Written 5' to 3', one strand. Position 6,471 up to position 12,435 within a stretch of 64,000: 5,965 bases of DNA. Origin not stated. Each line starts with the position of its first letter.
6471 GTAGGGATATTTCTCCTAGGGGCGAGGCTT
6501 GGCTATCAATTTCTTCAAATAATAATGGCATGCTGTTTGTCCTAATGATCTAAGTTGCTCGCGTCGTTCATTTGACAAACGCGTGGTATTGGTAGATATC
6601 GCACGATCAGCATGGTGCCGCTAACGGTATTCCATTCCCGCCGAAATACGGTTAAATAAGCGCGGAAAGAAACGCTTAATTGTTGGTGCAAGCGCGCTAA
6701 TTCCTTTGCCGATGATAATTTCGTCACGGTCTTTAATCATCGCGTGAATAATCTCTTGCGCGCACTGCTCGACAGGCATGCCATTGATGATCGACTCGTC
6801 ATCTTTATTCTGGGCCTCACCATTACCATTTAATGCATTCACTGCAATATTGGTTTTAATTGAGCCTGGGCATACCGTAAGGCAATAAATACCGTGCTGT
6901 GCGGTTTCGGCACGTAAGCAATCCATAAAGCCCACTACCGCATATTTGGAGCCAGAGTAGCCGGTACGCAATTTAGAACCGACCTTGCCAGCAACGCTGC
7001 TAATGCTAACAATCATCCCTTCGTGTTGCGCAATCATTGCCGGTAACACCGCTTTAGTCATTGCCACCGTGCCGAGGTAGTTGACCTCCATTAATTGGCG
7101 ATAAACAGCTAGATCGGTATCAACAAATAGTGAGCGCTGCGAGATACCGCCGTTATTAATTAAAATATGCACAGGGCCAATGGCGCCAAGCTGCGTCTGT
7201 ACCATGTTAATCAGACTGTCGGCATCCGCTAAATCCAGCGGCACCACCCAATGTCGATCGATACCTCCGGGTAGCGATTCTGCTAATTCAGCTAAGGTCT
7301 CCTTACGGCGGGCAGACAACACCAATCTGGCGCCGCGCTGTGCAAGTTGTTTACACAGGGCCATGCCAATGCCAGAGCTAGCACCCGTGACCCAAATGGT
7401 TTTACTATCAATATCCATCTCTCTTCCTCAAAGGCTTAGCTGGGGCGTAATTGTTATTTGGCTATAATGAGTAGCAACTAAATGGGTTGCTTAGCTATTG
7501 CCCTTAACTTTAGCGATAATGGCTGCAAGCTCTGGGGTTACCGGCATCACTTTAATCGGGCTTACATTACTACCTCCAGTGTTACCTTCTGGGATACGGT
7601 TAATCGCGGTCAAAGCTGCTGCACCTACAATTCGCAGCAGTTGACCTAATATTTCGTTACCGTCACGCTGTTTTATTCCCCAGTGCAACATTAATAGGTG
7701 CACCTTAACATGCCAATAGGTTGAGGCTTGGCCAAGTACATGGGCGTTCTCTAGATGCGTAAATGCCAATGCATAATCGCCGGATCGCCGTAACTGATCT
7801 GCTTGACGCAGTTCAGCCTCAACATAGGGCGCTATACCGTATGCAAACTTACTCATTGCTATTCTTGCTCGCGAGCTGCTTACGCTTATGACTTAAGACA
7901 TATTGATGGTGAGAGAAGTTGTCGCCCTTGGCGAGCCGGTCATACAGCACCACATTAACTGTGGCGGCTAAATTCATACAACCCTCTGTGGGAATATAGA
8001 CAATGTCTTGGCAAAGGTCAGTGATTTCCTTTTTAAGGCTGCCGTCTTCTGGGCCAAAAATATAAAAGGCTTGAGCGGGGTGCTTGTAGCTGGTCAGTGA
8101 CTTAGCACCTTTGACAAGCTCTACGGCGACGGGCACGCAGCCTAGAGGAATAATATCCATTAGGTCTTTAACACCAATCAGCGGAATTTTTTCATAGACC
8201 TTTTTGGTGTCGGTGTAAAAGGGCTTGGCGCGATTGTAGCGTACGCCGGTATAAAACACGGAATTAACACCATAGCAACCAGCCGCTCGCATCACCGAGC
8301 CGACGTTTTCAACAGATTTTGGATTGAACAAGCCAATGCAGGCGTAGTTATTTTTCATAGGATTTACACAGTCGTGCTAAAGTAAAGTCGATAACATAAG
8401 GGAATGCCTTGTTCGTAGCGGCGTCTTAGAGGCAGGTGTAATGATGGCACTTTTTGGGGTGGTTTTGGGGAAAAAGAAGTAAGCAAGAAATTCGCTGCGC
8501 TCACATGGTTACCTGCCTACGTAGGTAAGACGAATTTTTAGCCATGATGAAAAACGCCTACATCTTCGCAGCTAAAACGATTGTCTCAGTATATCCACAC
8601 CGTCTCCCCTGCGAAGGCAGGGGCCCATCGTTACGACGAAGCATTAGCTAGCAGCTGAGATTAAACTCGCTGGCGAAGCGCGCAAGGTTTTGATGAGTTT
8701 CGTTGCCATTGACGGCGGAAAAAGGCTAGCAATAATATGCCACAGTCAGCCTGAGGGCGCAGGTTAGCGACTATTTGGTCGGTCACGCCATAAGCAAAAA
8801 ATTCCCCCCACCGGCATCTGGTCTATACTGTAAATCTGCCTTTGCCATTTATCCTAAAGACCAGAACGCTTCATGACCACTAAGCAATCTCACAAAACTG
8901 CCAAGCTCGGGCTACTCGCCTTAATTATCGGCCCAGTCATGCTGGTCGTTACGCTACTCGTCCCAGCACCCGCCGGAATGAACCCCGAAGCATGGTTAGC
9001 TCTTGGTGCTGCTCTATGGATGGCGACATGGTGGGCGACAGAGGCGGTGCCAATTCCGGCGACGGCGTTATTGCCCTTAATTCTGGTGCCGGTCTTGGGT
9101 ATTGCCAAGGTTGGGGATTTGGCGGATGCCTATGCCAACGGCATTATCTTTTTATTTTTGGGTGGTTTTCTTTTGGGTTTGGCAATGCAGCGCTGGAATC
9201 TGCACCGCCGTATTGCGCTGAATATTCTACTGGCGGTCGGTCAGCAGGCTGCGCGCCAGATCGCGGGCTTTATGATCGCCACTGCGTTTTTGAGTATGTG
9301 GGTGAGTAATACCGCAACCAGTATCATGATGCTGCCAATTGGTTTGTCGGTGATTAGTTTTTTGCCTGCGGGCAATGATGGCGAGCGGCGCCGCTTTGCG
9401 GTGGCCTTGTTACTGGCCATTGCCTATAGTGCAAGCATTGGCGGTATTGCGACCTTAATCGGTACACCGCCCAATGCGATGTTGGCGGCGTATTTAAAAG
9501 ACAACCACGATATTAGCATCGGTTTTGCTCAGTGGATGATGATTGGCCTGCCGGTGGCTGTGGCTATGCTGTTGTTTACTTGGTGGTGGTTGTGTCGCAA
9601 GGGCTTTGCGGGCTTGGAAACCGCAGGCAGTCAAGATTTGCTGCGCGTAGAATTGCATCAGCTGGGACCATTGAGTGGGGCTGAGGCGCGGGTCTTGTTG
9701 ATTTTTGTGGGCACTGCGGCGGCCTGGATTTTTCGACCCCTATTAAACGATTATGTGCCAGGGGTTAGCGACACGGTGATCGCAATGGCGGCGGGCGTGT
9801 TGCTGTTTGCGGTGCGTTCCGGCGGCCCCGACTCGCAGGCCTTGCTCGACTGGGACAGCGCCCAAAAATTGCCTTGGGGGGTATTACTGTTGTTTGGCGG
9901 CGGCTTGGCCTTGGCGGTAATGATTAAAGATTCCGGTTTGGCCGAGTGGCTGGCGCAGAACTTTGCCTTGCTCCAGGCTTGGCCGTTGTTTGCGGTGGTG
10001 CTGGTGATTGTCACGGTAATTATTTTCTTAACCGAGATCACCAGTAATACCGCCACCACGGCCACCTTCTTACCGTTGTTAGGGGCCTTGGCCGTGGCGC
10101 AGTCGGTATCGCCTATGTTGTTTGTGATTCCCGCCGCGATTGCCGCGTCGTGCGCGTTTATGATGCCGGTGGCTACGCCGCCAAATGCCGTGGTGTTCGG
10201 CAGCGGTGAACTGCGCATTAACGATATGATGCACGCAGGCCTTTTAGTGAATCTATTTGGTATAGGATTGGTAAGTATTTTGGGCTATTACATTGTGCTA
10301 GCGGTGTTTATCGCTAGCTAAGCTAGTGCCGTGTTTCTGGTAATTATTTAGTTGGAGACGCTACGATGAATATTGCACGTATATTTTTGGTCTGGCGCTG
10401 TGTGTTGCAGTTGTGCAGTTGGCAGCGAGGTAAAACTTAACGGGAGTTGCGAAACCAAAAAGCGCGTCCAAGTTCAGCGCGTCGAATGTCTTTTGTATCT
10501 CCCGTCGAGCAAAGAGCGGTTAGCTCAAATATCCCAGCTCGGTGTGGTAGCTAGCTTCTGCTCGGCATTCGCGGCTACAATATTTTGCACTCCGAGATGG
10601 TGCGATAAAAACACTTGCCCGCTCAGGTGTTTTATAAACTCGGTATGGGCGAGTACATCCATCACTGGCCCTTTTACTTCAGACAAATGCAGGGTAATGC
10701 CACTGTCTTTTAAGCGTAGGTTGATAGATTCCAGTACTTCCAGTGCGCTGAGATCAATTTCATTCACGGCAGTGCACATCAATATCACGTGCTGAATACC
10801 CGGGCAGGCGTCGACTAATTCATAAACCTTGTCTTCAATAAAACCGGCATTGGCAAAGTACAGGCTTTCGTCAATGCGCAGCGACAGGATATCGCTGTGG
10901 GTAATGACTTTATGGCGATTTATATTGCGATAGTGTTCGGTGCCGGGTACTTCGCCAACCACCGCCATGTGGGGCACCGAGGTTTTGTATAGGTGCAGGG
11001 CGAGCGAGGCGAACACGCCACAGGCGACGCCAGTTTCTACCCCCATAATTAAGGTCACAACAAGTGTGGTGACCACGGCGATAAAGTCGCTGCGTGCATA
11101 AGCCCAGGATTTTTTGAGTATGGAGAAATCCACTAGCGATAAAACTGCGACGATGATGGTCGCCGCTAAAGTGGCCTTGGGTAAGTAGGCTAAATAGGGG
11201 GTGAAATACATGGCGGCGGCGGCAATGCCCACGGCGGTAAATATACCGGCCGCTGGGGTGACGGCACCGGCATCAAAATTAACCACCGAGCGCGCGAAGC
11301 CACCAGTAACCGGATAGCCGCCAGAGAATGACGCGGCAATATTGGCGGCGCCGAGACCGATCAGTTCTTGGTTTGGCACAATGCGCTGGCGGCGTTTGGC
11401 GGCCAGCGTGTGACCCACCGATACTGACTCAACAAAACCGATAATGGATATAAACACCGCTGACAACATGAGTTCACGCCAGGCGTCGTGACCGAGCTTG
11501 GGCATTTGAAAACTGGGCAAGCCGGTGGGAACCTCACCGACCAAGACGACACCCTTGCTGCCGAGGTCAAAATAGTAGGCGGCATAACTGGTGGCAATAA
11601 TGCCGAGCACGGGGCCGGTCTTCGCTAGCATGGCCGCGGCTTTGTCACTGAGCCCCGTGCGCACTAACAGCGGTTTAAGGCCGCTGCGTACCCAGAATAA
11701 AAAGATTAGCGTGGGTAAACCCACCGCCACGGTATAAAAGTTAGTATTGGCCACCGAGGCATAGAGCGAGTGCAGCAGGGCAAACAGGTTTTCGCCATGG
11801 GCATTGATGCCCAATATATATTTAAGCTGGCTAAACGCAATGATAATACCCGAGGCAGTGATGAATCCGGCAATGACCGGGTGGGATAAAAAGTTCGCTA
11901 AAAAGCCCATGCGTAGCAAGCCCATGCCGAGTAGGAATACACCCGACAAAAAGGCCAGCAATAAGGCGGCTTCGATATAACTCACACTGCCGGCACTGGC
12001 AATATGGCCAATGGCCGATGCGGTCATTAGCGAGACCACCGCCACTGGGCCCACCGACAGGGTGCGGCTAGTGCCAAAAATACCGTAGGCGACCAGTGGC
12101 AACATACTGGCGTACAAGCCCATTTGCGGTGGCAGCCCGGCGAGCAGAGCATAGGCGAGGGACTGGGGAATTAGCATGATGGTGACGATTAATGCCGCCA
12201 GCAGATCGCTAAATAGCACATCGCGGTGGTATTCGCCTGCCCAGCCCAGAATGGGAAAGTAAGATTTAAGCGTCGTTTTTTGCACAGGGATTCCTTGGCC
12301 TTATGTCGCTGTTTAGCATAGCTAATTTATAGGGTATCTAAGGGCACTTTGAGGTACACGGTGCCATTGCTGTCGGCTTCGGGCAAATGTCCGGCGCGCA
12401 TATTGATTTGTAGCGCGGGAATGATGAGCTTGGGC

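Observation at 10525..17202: Candidate polysulfide-sensing sigma54 module coupling a CIO-type bd oxidase to persulfide dioxygenase and SulP, without SQR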

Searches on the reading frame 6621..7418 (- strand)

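Call 87: search_protein_families(library=pfam, proteins=[window:6621-7418:-], max_evalue=0.00001)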
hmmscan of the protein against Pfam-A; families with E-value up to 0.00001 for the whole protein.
window:6621-7418:- (265 aa): 3 families
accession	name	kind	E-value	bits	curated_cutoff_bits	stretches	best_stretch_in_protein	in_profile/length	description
PF00106.31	adh_short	-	1.6e-53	181.6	26.6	1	6-194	1-189/195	short chain dehydrogenase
PF13561.12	adh_short_C2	-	1.3e-34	120.3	27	1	12-217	1-205/236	Enoyl-(Acyl carrier protein) reductase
PF08659.16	KR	-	3.3e-13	50.4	22.6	1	7-176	2-167/180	KR domain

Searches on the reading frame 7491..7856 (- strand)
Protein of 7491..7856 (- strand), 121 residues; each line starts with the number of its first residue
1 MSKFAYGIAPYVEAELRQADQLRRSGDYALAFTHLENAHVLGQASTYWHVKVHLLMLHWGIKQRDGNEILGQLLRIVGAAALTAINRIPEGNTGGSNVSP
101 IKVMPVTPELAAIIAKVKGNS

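Call 87: search_protein_families(library=pfam, proteins=[window:7491-7856:-], max_evalue=0.00001)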
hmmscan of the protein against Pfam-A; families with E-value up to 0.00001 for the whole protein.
window:7491-7856:- (121 aa): 1 family
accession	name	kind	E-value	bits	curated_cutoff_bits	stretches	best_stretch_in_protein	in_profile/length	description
PF12487.13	DUF3703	-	7.1e-38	129.3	22.3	1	9-114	4-109/109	Protein of unknown function (DUF3703)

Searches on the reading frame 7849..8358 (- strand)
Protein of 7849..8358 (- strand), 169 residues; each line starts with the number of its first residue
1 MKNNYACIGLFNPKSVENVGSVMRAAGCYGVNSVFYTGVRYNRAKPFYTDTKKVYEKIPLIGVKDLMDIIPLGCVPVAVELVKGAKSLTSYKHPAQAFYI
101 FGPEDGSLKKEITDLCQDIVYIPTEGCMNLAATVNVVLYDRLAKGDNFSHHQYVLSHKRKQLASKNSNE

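Call 87: search_protein_families(library=pfam, proteins=[window:7849-8358:-], max_evalue=0.00001)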
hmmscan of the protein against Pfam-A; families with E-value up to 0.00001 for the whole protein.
window:7849-8358:- (169 aa): 1 family
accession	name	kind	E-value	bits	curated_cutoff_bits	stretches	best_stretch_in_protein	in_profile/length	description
PF00588.24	SpoU_methylase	-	4.6e-16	59.6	29.7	1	8-139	4-142/142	SpoU rRNA Methylase family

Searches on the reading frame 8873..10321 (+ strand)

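Call 3: search_protein_families(library=pfam, proteins=[window:8873-10321:+])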
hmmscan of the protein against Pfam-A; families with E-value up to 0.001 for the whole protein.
window:8873-10321:+ (482 aa): 2 families
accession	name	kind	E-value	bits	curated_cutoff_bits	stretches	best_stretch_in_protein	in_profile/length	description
PF00939.25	Na_sulph_symp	-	1.1e-76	259.2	27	1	16-476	6-469/472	Sodium:sulfate symporter transmembrane region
PF03600.22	CitMHS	-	5.5e-52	177.4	31.9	1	52-418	2-332/336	Citrate transporter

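Call 4: search_protein_families(library=ncbifam, proteins=[window:8873-10321:+])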
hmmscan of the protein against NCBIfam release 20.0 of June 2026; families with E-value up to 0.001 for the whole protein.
window:8873-10321:+ (482 aa): 1 family
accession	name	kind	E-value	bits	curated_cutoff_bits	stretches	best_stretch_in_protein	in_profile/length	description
TIGR00785.1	dass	subfamily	1.8e-95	320.3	198.6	1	31-471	1-440/444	DASS family sodium-coupled anion symporter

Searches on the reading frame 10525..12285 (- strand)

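Call 3: search_protein_families(library=pfam, proteins=[window:10525-12285:-])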
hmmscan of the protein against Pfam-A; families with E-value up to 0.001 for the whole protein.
window:10525-12285:- (586 aa): 2 families
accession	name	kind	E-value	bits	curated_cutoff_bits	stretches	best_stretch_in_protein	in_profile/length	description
PF00916.26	Sulfate_transp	-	3.3e-104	349.1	23.2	1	24-406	1-379/380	Sulfate permease family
PF01740.26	STAS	-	4.8e-16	58.9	22.6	1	461-562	5-103/106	STAS domain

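Call 4: search_protein_families(library=ncbifam, proteins=[window:10525-12285:-])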
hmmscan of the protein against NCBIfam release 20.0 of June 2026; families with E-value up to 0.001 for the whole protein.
window:10525-12285:- (586 aa): 4 families
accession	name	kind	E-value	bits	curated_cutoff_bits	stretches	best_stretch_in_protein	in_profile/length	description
TIGR00815.1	sulP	subfamily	2.1e-129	432.6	380.45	1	11-552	1-551/565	sulfate permease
NF008660.1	PRK11660.1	equivalog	6.8e-55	186.5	614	1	15-561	20-555/572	C4-dicarboxylic acid transporter DauA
NF050096.1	BicarbTportBicA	equivalog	7.7e-33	113.8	880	1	24-431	12-404/547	bicarbonate transporter BicA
TIGR00377.1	ant_ant_sig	superfamily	6.6e-06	26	53.45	1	462-552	9-98/108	anti-sigma factor antagonist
